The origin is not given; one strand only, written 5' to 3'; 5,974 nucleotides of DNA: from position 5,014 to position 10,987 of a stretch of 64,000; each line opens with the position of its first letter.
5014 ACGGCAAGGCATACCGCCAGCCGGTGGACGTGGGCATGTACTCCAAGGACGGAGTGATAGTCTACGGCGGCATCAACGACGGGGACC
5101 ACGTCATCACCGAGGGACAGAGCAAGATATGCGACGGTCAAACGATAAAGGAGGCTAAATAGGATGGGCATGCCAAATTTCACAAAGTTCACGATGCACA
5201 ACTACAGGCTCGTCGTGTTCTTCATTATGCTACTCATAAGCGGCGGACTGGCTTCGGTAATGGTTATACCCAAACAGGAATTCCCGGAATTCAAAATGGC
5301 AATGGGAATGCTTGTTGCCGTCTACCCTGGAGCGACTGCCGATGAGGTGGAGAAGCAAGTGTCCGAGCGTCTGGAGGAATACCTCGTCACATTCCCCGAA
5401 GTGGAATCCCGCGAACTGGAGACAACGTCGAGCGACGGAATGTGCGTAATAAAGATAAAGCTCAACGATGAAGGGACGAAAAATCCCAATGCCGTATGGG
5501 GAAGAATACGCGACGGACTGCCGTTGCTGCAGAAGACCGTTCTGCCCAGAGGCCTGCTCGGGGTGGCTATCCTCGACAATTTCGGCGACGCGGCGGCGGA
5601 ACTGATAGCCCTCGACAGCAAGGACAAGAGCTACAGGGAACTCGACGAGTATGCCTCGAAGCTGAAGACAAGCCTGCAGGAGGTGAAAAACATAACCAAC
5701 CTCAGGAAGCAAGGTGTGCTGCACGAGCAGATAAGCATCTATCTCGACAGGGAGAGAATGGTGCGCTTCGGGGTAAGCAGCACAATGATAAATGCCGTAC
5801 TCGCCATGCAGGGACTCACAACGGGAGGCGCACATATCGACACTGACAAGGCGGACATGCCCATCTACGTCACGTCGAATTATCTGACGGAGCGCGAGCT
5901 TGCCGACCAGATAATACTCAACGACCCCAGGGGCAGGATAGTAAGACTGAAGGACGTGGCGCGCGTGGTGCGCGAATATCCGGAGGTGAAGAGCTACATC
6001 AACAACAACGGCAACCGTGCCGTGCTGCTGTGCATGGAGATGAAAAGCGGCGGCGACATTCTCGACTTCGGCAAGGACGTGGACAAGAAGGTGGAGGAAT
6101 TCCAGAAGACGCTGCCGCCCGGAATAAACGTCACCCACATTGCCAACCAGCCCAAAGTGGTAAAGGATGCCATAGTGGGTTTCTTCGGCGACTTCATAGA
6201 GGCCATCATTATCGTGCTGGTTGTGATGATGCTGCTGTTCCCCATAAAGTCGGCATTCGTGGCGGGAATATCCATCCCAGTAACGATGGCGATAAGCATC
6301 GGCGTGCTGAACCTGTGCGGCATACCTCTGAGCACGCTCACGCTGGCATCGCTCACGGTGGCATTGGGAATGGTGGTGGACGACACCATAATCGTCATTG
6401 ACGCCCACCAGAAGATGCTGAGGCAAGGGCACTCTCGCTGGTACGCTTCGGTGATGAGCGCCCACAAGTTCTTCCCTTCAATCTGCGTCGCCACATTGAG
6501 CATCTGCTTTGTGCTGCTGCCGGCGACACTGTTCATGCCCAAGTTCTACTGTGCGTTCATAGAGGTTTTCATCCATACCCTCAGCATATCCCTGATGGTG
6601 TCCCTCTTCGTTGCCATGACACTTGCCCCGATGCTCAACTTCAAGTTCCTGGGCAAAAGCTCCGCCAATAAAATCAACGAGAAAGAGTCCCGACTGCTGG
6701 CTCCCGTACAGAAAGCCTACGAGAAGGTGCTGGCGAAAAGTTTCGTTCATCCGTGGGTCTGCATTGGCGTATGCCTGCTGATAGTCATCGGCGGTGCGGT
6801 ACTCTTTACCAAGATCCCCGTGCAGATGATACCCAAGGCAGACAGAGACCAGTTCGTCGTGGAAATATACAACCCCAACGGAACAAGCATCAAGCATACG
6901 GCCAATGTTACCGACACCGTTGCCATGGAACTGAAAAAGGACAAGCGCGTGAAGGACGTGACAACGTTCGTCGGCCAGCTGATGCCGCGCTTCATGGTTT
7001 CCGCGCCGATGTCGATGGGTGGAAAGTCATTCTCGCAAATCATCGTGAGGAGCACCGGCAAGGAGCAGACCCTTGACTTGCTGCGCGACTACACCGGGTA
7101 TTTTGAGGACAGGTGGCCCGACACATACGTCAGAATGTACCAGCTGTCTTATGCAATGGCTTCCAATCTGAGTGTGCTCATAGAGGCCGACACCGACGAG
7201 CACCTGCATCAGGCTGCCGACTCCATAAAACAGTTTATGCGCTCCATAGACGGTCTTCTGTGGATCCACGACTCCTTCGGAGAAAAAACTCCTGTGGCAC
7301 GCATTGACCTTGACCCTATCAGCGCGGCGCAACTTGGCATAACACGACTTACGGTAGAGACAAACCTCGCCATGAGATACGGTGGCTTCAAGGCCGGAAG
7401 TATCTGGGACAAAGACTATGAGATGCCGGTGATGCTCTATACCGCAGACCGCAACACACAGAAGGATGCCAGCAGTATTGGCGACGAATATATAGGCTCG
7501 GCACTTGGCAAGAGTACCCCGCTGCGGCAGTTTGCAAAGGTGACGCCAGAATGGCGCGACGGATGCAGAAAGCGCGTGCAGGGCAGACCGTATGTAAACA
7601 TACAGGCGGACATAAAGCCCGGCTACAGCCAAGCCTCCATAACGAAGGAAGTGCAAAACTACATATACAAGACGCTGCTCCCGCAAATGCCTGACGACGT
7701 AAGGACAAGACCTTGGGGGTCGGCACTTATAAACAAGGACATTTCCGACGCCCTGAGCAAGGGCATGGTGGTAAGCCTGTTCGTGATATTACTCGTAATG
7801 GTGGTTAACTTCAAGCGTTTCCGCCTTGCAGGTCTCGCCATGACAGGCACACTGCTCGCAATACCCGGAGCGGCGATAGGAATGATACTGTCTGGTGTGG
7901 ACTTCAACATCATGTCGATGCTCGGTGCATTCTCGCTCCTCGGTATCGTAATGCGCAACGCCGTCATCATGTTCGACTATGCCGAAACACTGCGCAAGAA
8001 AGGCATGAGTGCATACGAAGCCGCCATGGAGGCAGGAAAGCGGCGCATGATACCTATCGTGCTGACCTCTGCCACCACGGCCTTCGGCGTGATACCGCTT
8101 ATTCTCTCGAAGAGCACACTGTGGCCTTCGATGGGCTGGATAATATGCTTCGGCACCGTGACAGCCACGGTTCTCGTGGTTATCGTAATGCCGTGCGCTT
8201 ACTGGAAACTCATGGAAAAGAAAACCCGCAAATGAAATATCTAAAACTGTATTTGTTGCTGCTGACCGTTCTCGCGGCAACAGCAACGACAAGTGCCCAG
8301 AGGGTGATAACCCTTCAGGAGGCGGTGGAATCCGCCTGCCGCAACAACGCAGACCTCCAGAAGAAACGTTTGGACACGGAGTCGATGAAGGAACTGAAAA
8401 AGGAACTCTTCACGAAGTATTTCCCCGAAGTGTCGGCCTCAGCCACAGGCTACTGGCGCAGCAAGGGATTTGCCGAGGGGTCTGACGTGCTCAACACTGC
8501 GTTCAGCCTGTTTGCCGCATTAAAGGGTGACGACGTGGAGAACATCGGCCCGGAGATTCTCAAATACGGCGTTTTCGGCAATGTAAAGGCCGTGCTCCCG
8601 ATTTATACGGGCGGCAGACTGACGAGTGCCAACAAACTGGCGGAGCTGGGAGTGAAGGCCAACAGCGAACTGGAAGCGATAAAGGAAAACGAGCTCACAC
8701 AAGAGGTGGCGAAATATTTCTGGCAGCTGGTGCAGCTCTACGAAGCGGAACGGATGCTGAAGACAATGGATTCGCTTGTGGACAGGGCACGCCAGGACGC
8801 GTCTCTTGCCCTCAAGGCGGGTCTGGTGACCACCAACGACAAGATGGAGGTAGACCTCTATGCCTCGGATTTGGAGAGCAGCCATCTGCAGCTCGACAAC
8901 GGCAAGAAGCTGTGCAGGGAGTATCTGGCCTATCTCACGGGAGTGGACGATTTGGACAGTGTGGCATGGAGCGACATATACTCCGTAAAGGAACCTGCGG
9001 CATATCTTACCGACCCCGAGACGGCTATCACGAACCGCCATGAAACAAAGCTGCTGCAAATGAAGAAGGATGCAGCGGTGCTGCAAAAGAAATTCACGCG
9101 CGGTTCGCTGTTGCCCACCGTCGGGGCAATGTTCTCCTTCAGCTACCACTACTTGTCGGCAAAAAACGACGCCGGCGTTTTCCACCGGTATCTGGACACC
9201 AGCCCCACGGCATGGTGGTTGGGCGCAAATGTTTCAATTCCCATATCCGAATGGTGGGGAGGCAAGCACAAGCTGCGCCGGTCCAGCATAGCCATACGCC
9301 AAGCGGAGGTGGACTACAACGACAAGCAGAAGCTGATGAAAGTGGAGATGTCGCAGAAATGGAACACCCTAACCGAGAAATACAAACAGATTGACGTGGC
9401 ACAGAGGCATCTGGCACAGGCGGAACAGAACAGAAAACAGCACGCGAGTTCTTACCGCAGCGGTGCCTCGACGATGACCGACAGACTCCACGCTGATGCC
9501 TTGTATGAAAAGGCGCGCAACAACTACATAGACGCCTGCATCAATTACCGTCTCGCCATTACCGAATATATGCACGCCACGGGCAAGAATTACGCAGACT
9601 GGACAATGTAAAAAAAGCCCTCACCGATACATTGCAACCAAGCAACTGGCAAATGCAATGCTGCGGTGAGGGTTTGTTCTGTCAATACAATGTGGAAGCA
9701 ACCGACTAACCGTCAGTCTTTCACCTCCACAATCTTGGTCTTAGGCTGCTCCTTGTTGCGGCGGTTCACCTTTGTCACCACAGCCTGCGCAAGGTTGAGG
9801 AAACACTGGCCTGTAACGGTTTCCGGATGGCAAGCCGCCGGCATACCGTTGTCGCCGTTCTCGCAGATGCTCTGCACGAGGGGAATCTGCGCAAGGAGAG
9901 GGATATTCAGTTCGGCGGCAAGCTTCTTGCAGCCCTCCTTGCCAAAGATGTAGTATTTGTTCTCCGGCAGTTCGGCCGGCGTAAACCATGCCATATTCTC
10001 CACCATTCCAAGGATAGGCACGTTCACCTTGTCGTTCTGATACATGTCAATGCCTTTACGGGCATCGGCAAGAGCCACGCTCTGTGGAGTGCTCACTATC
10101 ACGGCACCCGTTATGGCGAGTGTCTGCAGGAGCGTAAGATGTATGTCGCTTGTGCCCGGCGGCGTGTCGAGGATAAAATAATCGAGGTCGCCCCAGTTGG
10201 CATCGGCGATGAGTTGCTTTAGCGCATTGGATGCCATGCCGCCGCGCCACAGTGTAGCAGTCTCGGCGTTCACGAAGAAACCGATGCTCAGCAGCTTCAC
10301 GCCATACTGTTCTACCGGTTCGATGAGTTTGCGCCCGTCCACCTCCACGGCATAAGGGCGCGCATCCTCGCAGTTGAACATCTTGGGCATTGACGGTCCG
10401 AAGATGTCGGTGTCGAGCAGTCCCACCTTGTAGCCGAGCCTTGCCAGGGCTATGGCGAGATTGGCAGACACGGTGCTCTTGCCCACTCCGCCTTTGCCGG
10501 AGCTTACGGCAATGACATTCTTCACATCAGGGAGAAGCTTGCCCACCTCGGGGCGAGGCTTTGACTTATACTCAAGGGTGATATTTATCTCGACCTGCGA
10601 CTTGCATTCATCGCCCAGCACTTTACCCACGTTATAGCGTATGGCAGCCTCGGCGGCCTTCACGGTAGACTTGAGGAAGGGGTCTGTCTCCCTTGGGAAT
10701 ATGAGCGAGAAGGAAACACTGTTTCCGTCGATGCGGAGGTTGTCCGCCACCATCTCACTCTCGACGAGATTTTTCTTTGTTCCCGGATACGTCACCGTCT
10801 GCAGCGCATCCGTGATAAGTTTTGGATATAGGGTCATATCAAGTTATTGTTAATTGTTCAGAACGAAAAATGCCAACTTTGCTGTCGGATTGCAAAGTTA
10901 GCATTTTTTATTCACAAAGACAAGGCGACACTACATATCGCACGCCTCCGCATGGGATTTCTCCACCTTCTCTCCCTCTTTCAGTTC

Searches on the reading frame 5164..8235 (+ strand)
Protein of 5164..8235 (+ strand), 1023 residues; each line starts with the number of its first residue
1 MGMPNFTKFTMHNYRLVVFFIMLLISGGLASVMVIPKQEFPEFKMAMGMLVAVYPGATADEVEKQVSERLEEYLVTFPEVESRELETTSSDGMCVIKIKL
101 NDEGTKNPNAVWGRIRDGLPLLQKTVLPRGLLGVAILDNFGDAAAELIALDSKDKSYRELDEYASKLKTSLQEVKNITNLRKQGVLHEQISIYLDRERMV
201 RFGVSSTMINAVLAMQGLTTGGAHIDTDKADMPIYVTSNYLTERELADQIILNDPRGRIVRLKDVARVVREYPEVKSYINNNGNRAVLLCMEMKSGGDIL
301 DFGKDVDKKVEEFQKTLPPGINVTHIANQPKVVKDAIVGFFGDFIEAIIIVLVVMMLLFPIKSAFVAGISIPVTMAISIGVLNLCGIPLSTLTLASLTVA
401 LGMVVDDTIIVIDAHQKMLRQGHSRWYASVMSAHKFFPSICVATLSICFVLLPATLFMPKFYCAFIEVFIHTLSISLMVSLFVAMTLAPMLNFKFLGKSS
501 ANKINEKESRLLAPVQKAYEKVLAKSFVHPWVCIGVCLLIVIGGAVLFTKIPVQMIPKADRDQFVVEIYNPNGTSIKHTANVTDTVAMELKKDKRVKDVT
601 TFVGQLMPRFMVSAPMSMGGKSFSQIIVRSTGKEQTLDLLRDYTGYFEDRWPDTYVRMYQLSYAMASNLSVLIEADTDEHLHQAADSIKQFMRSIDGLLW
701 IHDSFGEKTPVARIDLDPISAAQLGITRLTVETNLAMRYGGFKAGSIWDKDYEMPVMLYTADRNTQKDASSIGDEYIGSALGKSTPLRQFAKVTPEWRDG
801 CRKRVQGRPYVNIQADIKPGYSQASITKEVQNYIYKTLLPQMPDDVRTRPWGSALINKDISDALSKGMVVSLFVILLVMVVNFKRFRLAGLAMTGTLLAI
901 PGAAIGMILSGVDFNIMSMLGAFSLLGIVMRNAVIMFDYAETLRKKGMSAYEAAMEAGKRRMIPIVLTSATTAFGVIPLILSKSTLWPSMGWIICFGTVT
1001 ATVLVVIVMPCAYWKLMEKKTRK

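Call 41: search_protein_families(library=pfam, proteins=[window:5164-8235:+], max_evalue=0.00001)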
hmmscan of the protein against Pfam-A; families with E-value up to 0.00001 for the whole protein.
window:5164-8235:+ (1023 aa): 3 families
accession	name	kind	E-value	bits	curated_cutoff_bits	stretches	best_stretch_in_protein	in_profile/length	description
PF00873.25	ACR_tran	-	3.8e-138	462.3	28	1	16-1015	11-1019/1021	AcrB/AcrD/AcrF family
PF02355.23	SecD_SecF_C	-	4.9e-08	33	20.5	0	345-491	38-186/189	Protein export membrane protein SecD/SecF, C-terminal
PF03176.21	MMPL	-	4.6e-07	29.5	20.5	0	342-491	145-298/333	MMPL family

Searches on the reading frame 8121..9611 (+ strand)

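Call 41: search_protein_families(library=pfam, proteins=[window:8121-9611:+], max_evalue=0.00001)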
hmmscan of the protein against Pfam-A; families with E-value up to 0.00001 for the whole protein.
window:8121-9611:+ (496 aa): 1 family
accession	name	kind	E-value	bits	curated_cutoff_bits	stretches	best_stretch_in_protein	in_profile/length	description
PF02321.23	OEP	-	9.4e-41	140.1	22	2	300-488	6-187/187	Outer membrane efflux protein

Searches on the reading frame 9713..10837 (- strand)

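Call 41: search_protein_families(library=pfam, proteins=[window:9713-10837:-], max_evalue=0.00001)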
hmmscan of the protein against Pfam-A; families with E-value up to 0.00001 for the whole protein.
window:9713-10837:- (374 aa): 7 families
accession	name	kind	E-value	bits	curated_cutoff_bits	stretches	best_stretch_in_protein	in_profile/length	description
PF10609.15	ParA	-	5.7e-89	298.2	27.1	1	105-353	2-245/246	NUBPL iron-transfer P-loop NTPase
PF01656.29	CbiA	-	1e-13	51.8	25.4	1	109-332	1-123/125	CobQ/CobB/MinD/ParA nucleotide binding domain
PF13614.12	AAA_31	-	6.1e-12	46.3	27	1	107-249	2-146/177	AAA domain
PF01883.24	FeS_assembly_P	-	1.9e-08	34.9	23.5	1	8-67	4-62/73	Iron-sulfur cluster assembly protein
PF02374.21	ArsA_ATPase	-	4e-08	33.3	24.3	1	112-144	6-38/305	Anion-transporting ATPase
PF09140.17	MipZ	-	1.7e-07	31.2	20.7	1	108-226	2-108/262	ATPase MipZ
PF00142.24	Fer4_NifH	-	4.6e-07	30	25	0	113-141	6-34/271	4Fe-4S iron sulfur cluster binding proteins, NifH/frxC family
